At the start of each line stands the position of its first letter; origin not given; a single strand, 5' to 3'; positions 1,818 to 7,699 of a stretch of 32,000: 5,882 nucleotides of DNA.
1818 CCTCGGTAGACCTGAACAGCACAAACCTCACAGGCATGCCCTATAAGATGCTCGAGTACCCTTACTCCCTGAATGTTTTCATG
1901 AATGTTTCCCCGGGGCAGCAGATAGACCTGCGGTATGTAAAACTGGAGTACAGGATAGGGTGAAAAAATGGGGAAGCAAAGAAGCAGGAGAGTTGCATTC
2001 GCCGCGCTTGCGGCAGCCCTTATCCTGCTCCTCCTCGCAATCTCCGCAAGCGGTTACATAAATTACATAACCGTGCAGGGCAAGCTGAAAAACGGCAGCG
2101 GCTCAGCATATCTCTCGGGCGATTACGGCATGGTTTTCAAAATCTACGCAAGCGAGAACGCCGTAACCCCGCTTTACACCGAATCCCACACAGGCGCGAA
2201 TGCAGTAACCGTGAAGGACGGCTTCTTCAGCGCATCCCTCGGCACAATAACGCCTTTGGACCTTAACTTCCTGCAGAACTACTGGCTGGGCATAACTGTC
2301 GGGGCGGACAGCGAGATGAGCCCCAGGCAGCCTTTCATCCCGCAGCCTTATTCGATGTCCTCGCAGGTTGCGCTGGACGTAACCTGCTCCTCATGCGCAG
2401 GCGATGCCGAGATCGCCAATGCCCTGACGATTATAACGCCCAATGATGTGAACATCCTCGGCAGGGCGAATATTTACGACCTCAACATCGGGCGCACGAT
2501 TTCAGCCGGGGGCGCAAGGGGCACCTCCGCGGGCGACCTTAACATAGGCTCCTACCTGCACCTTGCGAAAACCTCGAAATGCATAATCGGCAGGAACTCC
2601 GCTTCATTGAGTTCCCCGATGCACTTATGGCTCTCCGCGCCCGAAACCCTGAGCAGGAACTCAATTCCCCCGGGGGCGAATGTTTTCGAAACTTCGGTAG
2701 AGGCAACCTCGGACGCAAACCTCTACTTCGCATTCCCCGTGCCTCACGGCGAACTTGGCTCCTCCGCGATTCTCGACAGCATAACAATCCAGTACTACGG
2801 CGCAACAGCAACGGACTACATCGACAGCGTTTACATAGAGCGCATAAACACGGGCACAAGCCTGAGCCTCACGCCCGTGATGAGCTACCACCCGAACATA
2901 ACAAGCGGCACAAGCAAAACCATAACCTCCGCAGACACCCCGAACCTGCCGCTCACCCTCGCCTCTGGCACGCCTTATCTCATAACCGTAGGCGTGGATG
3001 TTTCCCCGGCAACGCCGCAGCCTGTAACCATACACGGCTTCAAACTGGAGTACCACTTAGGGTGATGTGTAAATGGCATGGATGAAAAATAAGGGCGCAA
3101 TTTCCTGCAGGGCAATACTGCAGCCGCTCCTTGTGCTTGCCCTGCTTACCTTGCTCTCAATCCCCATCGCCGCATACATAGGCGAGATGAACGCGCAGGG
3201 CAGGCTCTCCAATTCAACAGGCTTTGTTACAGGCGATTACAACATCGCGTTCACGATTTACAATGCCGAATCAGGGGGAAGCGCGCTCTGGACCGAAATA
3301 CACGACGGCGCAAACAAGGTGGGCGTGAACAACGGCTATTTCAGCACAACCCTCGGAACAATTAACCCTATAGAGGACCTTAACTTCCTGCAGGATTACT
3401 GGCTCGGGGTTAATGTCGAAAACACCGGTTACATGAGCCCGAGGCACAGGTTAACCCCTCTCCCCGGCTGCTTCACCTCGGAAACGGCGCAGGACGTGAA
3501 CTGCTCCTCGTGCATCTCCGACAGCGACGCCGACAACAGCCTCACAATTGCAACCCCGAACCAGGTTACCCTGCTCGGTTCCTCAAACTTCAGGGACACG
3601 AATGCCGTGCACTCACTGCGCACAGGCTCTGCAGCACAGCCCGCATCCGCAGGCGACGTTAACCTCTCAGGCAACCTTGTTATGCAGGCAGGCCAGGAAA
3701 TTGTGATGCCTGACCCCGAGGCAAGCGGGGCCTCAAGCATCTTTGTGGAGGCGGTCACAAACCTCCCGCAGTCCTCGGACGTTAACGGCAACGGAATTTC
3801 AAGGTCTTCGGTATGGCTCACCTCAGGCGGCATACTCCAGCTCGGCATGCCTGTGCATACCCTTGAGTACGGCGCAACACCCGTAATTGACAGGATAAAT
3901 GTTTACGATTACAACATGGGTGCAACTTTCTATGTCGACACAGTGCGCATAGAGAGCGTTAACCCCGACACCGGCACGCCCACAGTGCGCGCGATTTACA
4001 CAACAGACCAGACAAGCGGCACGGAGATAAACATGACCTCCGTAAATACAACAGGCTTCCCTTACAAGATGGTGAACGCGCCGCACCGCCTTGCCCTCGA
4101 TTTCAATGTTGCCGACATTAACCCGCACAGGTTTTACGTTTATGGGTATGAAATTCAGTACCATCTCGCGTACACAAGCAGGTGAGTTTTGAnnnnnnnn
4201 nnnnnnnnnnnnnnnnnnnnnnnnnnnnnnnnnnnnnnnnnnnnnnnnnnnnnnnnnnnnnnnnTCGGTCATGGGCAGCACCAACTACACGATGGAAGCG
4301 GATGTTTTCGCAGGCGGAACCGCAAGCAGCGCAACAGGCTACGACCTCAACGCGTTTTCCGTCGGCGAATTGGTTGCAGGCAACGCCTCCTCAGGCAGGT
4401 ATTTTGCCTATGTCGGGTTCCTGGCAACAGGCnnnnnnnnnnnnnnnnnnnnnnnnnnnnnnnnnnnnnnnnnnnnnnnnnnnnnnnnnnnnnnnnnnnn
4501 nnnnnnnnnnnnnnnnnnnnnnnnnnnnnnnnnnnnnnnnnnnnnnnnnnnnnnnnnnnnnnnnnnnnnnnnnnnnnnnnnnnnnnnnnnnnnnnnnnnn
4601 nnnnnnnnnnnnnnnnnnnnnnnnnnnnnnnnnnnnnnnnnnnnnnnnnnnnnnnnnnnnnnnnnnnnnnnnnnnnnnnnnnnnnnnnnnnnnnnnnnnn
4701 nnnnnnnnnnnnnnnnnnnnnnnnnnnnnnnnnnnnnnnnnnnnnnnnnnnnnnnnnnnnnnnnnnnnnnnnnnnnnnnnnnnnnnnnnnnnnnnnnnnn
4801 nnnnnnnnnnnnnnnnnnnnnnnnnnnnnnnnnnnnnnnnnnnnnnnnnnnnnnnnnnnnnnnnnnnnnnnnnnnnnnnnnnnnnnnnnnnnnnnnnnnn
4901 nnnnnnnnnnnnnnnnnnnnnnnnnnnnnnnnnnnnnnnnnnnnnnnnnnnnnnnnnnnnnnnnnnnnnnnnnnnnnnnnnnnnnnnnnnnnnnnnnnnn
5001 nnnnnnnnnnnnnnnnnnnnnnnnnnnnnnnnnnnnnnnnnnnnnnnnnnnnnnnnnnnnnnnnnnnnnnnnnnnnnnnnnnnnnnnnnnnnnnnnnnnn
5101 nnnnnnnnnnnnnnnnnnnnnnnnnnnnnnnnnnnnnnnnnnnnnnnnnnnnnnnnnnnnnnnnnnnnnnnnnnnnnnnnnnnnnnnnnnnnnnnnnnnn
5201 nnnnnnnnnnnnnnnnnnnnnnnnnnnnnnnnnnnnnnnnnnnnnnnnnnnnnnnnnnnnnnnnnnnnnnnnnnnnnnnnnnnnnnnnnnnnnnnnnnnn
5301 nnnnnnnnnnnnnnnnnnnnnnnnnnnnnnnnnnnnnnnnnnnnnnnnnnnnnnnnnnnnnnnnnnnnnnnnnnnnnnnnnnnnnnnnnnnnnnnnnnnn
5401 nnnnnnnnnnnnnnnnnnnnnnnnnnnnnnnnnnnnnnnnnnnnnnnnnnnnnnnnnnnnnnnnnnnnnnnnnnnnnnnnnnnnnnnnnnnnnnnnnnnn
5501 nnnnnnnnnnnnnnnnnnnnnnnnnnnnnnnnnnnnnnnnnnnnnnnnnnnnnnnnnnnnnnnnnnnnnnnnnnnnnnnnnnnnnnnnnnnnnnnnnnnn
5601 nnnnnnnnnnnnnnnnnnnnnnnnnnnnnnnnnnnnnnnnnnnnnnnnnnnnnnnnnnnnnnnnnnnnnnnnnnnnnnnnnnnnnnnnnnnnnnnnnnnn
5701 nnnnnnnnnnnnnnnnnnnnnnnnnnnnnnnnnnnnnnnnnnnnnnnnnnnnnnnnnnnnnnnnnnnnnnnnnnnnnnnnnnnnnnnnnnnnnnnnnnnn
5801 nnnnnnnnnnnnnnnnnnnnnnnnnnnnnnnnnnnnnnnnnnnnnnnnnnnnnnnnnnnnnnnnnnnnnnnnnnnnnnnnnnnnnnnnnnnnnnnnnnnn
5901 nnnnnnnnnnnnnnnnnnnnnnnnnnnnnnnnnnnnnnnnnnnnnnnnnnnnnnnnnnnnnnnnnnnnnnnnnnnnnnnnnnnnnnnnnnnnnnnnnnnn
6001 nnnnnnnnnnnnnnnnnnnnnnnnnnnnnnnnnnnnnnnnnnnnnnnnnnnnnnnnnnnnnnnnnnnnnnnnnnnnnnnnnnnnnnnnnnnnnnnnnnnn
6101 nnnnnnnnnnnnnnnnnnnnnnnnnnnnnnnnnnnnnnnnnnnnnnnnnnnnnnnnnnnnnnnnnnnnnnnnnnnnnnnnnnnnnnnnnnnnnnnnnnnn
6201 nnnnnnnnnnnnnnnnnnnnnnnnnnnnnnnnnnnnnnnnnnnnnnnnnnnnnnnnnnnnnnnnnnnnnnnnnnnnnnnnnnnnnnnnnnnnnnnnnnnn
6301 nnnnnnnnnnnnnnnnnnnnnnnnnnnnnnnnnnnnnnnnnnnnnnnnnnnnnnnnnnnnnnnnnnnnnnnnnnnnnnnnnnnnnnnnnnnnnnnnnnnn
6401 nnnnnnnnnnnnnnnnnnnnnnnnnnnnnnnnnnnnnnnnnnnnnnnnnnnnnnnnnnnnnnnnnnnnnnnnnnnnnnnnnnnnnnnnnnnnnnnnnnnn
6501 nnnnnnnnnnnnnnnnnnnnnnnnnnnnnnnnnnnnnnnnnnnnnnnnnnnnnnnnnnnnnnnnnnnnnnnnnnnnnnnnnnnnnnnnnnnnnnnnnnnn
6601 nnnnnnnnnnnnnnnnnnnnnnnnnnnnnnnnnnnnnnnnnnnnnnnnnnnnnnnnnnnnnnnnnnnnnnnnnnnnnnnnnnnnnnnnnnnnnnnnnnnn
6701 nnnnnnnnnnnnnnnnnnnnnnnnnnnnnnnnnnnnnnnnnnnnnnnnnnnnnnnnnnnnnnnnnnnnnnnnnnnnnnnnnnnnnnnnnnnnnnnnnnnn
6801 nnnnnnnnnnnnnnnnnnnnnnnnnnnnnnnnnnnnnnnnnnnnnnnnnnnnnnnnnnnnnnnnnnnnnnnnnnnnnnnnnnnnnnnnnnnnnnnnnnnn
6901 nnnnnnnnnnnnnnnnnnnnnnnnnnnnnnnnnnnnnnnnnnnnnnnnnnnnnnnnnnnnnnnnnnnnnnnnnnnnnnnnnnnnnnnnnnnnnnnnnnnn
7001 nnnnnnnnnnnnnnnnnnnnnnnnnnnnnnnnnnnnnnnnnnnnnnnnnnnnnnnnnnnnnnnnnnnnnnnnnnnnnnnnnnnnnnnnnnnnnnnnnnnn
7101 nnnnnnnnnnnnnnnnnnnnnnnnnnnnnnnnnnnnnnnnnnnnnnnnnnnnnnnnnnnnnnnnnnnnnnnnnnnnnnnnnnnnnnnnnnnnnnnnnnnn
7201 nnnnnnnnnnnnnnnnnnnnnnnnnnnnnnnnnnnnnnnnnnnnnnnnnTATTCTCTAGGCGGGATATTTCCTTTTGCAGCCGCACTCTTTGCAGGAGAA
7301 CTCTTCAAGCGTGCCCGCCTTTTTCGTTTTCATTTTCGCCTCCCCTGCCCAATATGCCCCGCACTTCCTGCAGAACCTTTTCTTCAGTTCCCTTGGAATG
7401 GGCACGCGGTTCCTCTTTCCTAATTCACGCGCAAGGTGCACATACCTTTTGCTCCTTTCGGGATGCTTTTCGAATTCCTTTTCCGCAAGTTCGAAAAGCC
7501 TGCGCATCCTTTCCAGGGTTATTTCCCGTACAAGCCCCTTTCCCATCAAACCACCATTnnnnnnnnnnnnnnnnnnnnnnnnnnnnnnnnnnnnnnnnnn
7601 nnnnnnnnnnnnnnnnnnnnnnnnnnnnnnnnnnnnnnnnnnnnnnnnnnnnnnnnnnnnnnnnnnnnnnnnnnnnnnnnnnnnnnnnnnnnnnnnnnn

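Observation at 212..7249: Candidate cell-surface attachment locus: pilin plus three tandem paralogs plus a giant Cys/Asp-repeat protein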

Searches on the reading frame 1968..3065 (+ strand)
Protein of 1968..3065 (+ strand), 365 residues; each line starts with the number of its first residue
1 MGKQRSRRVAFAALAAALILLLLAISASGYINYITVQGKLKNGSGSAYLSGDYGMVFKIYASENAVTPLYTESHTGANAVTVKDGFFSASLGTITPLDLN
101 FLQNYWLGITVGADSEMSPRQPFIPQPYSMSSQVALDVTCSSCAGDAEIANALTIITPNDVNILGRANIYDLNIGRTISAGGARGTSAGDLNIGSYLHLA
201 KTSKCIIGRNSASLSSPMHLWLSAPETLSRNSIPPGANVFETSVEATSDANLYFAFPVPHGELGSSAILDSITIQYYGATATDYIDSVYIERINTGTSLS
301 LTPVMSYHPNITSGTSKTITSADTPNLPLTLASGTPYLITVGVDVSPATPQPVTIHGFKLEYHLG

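Call 6: search_protein_families(library=pfam, proteins=[window:1968-3065:+], max_evalue=0.1)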
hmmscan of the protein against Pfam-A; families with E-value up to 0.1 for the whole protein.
window:1968-3065:+ (365 aa): 0 families

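Call 7: search_protein_families(library=ncbifam, proteins=[window:1968-3065:+], max_evalue=0.1)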
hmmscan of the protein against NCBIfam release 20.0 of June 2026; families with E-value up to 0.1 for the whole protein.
window:1968-3065:+ (365 aa): 1 family
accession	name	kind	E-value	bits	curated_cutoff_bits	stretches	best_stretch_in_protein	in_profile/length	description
NF053851.1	Bdello_MAT_N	subfamily_domain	0.00091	19.1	60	1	19-95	2-76/162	mosaic adhesive trimer family chimeric fiber protein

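Call 34: search_protein_families(library=phrogs, proteins=[window:1968-3065:+], max_evalue=0.01)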
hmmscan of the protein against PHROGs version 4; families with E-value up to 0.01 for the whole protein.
window:1968-3065:+ (365 aa): 0 families

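Call 57: find_related_loci(query=A7, collection=genome_contigs, flank=8000)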
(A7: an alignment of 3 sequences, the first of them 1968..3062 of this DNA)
Query A7 (365 aa) in genome_contigs; peptide patterns used: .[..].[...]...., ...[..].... (x = any residue, [..] = any of these).
66 stretches matched a pattern; 1 encode a relative of the query (tblastn E <= 1e-3); 1 distinct loci.
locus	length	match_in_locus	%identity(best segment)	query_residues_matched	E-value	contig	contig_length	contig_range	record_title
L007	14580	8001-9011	60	27-364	7e-140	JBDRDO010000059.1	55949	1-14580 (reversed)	MAG: Candidatus Iainarchaeum archaeon isolate MEGAHIT-group-1.256 k141_11786466, whole genome shotgun sequence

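Call 72: find_related_loci(query=A7, collection=metagenome_contigs, flank=10000)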
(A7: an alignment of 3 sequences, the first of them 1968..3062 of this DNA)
Query A7 (365 aa) in metagenome_contigs; peptide patterns used: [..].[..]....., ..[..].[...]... (x = any residue, [..] = any of these).
202 stretches matched a pattern; 14 encode a relative of the query (tblastn E <= 1e-3); 14 distinct loci.
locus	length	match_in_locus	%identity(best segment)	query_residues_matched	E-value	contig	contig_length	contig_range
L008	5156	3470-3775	42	33-138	5e-18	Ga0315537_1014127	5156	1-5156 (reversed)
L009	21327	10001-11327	37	34-135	2e-14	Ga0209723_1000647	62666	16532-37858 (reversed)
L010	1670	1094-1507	33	3-133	5e-14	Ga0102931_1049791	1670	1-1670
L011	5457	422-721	42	14-120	1e-13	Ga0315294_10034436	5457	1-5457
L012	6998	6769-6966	41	23-92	6e-10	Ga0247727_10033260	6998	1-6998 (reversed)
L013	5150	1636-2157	27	8-158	7e-10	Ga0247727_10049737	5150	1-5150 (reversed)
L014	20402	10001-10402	29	8-133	2e-9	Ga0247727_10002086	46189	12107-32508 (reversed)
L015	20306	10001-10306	33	22-131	9e-9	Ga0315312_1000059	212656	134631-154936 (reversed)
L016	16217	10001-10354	31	5-120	6e-7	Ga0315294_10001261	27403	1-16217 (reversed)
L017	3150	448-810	35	19-133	6e-7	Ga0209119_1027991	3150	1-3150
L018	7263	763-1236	27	2-149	8e-7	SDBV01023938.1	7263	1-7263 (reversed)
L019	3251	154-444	36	37-120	1e-6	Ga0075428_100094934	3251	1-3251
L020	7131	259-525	35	2-92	1e-6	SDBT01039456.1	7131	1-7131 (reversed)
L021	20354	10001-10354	31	5-120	3e-5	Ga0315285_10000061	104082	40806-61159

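Call 79: search_protein_families(library=ncbifam, proteins=[L015:11077-11370:+, L015:13125-13430:+, L009:7810-9843:+, L009:9854-10744:+, L009:10872-11762:+, L015:9887-10393:+, L015:10390-11037:+, L015:11857-13128:+, L009:12935-13522:+], max_evalue=0.05)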
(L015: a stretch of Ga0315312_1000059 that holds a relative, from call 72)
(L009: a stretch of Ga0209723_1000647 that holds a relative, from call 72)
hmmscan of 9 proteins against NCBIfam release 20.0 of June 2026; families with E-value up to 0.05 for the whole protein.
L015:11077-11370:+ (97 aa): 1 family
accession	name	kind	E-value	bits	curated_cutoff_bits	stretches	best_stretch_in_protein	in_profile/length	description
NF058579.1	CPR_pilus_PamT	equivalog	2.1e-08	33.9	240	1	4-75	3-77/241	CPR-type pilus protein PamT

L015:13125-13430:+ (101 aa): 1 family
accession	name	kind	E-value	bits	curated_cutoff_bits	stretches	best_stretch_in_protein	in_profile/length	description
NF058579.1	CPR_pilus_PamT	equivalog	0.0049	16.3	240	1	11-90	6-87/241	CPR-type pilus protein PamT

L009:7810-9843:+ (677 aa): 4 families
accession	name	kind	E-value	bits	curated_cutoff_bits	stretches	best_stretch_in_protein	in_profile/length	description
NF047446.1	barrel_OmpL47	domain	5.5e-26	90.8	40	2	342-405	1-64/68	OmpL47-type beta-barrel domain-containing protein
NF047441.1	Lepto_OmpL47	equivalog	5.1e-12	46.1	250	1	339-517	159-332/336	multi-beta-barrel domain surface protein OmpL47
NF041208.1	celldiv_DipM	equivalog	0.0022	17.3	740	1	209-262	348-397/419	cell division endopeptidase DipM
NF053825.1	PdgNdpepShyA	equivalog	0.013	14.2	700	1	211-259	326-370/425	peptidoglycan DD-endopeptidase ShyA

L009:9854-10744:+ (296 aa): 1 family
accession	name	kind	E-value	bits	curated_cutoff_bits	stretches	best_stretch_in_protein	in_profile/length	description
NF053851.1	Bdello_MAT_N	subfamily_domain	6.5e-06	26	60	1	42-108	9-74/162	mosaic adhesive trimer family chimeric fiber protein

L009:10872-11762:+ (296 aa): 1 family
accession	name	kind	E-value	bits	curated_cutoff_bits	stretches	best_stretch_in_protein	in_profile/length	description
NF053851.1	Bdello_MAT_N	subfamily_domain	0.00081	19.2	60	1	41-108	8-74/162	mosaic adhesive trimer family chimeric fiber protein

L015:9887-10393:+ (168 aa): 0 families

L015:10390-11037:+ (215 aa): 0 families

L015:11857-13128:+ (423 aa): 0 families

L009:12935-13522:+ (195 aa): 0 families

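Call 82: find_related_loci(query=A7, collection=viral_contigs, flank=8000)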
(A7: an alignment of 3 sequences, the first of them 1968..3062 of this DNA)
Query A7 (365 aa) in viral_contigs; peptide patterns used: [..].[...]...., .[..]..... (x = any residue, [..] = any of these).
127 stretches matched a pattern, but none encodes a relative of the query by tblastn (E <= 1e-3).

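Call 86: search_protein_families(library=pfam, proteins=[L021:3405-4004:-, L021:3869-4678:-, L021:4683-5612:-, L021:5642-6334:-, L021:7260-9095:-, L021:9412-10011:+, L021:10013-12937:+, L021:13236-13799:+, L021:18992-19543:+, L021:19652-20323:+], max_evalue=0.05)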
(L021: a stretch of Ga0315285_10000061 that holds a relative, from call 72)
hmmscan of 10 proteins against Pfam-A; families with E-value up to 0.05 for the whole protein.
L021:3405-4004:- (199 aa): 1 family
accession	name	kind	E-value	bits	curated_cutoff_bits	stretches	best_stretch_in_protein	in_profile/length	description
PF23928.1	DUF7266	-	0.0018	18.4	27.6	1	110-197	57-144/145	Family of unknown function (DUF7266)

L021:3869-4678:- (269 aa): 1 family
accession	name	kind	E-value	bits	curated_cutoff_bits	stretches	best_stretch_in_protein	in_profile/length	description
PF00482.28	T2SSF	-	3.8e-15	56.4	25.2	1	68-192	1-123/125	Type II secretion system (T2SS), protein F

L021:4683-5612:- (309 aa): 1 family
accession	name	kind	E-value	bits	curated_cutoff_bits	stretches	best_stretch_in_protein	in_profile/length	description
PF00482.28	T2SSF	-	3.6e-16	59.7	25.2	1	137-264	2-124/125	Type II secretion system (T2SS), protein F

L021:5642-6334:- (230 aa): 7 families
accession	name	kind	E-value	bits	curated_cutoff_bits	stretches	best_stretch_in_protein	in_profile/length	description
PF06745.19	ATPase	-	6.6e-69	232.2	26.6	1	6-225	1-230/231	KaiC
PF13481.12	AAA_25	-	1.2e-07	32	27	1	5-156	14-187/195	AAA domain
PF03796.21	DnaB_C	-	0.00045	20.1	27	1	6-74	2-69/255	DnaB-like helicase C terminal domain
PF13173.12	AAA_14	-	0.016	15.6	27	1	26-68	4-44/129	AAA domain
PF07693.20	KAP_NTPase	-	0.026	14.2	20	1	29-160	25-123/293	KAP family P-loop domain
PF08477.19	Roc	-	0.032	14.9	27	0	29-86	4-70/119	Ras of Complex, Roc, domain of DAPkinase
PF08423.17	Rad51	-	0.036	13.8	22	0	5-124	7-132/244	Rad51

L021:7260-9095:- (611 aa): 15 families
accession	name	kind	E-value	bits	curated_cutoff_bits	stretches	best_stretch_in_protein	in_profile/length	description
PF01850.27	PIN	-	2.7e-09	38.1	23.6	1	17-124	1-111/120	PIN domain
PF00013.35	KH_1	-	6.4e-07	29.5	21.5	1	500-545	5-50/66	KH domain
PF00437.27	T2SSE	-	9.7e-06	24.9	24.9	1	263-385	132-256/370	Type II/IV secretion system protein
PF20720.3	nSTAND3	-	5.1e-05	23.4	27.2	1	265-313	10-57/155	Novel STAND NTPase 3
PF13173.12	AAA_14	-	0.00064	20.2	27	1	276-358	5-80/129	AAA domain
PF13238.12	AAA_18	-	0.0011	19.9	29.4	1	276-305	1-29/128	AAA domain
PF13083.13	KH_KhpA-B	-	0.0023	18.2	32.1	1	495-520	29-54/73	KhpA/KhpB, KH domain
PF04851.21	ResIII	-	0.0053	17.1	22.5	1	260-307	10-57/164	Type III restriction enzyme, res subunit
PF00519.23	PPV_E1_C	-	0.013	15.2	26.5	1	271-305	117-149/289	Papillomavirus helicase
PF13191.12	AAA_16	-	0.016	16.1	32.6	1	267-303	18-54/167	AAA ATPase domain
PF03029.23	ATP_bind_1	-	0.018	15.3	27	1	278-305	1-28/240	Conserved hypothetical ATP binding protein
PF07650.23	KH_2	-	0.021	15.1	22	1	479-530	9-60/78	KH domain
PF13555.12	AAA_29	-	0.024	14.8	27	0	270-289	18-38/61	P-loop containing region of AAA domain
PF13671.12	AAA_33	-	0.034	14.9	27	0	276-295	2-21/143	AAA domain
PF10236.15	DAP3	-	0.045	13.4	23.1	0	262-313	11-63/311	Mitochondrial ribosomal death-associated protein 3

L021:9412-10011:+ (199 aa): 0 families

L021:10013-12937:+ (974 aa): 1 family
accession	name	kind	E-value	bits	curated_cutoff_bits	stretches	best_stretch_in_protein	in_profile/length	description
PF04917.17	Shufflon_N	-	1.1e-11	45.2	27.5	1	598-696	181-276/324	Bacterial shufflon protein, N-terminal constant region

L021:13236-13799:+ (187 aa): 0 families

L021:18992-19543:+ (183 aa): 1 family
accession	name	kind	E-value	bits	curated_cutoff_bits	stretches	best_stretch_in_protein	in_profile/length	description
PF14321.11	DUF4382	-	2.5e-22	80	25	1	26-172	2-136/136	Domain of unknown function (DUF4382)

L021:19652-20323:+ (223 aa): 2 families
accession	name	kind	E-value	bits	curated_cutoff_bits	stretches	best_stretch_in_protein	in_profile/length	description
PF00413.30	Peptidase_M10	-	1.5e-09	38.4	24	1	146-222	86-159/159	Matrixin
PF02031.22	Peptidase_M7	-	0.0032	18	25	1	166-197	76-106/133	Streptomyces extracellular neutral proteinase (M7) family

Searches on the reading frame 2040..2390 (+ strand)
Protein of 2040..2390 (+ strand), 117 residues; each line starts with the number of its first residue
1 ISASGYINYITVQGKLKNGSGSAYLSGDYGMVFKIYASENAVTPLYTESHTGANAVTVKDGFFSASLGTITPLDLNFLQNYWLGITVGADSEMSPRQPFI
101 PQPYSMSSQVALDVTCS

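Call 111: search_dna_similar(query=window:2040-2390:+, collection=phages, mode=protein, max_evalue=0.001, max_rows=10)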
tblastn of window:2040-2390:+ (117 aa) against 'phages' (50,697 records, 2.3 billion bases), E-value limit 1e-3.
No match.

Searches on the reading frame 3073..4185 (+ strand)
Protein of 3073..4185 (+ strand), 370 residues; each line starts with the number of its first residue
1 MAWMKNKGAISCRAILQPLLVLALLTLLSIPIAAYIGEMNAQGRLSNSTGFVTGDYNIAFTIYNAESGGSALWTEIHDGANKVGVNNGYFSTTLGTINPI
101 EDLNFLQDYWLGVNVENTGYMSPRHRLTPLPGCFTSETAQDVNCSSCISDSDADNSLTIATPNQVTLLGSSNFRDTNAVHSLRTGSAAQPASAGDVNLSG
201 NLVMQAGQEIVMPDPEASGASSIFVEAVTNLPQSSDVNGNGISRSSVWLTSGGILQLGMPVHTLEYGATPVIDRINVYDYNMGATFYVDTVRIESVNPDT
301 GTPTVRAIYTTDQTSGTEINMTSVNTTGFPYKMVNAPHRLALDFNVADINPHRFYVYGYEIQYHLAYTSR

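Call 6: search_protein_families(library=pfam, proteins=[window:3073-4185:+], max_evalue=0.1)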
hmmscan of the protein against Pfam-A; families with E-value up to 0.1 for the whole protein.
window:3073-4185:+ (370 aa): 0 families

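Call 7: search_protein_families(library=ncbifam, proteins=[window:3073-4185:+], max_evalue=0.1)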
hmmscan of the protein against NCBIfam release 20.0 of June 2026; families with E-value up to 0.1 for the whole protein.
window:3073-4185:+ (370 aa): 1 family
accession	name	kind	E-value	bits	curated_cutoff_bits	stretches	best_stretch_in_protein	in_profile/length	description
NF053851.1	Bdello_MAT_N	subfamily_domain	0.014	15.2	60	1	26-96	4-74/162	mosaic adhesive trimer family chimeric fiber protein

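Call 34: search_protein_families(library=phrogs, proteins=[window:3073-4185:+], max_evalue=0.01)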
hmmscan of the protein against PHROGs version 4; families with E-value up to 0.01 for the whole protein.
window:3073-4185:+ (370 aa): 0 families

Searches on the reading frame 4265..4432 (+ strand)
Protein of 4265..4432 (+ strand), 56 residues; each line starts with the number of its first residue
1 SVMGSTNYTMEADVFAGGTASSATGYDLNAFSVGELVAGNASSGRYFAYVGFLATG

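Call 100: search_solved_structures(query=A10, max_evalue=10, show_alignments=2)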
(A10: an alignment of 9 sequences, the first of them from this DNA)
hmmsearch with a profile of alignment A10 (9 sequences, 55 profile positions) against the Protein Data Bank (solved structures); distinct sequences matched with E-value up to 10: 0.

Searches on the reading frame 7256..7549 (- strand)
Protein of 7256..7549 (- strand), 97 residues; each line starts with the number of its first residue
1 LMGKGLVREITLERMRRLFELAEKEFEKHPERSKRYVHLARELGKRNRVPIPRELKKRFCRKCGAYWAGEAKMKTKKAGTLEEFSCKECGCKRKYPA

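Call 6: search_protein_families(library=pfam, proteins=[window:7256-7549:-], max_evalue=0.1)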
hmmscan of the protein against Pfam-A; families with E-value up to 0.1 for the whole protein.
window:7256-7549:- (97 aa): 2 families
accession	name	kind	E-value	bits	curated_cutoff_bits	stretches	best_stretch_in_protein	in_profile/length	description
PF04032.22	Rpr2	-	5e-12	46.4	29.3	1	14-90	1-90/90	RNAse P Rpr2/Rpp21/SNM1 subunit domain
PF08271.17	Zn_Ribbon_TF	-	0.059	13.4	29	0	83-93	19-29/43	TFIIB zinc-binding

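Call 7: search_protein_families(library=ncbifam, proteins=[window:7256-7549:-], max_evalue=0.1)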
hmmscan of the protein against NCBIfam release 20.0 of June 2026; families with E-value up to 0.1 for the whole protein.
window:7256-7549:- (97 aa): 1 family
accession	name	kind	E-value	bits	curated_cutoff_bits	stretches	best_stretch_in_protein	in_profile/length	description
NF003045.0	PRK03954.1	equivalog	1.5e-16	60.6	162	1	7-96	14-106/121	ribonuclease P protein component 4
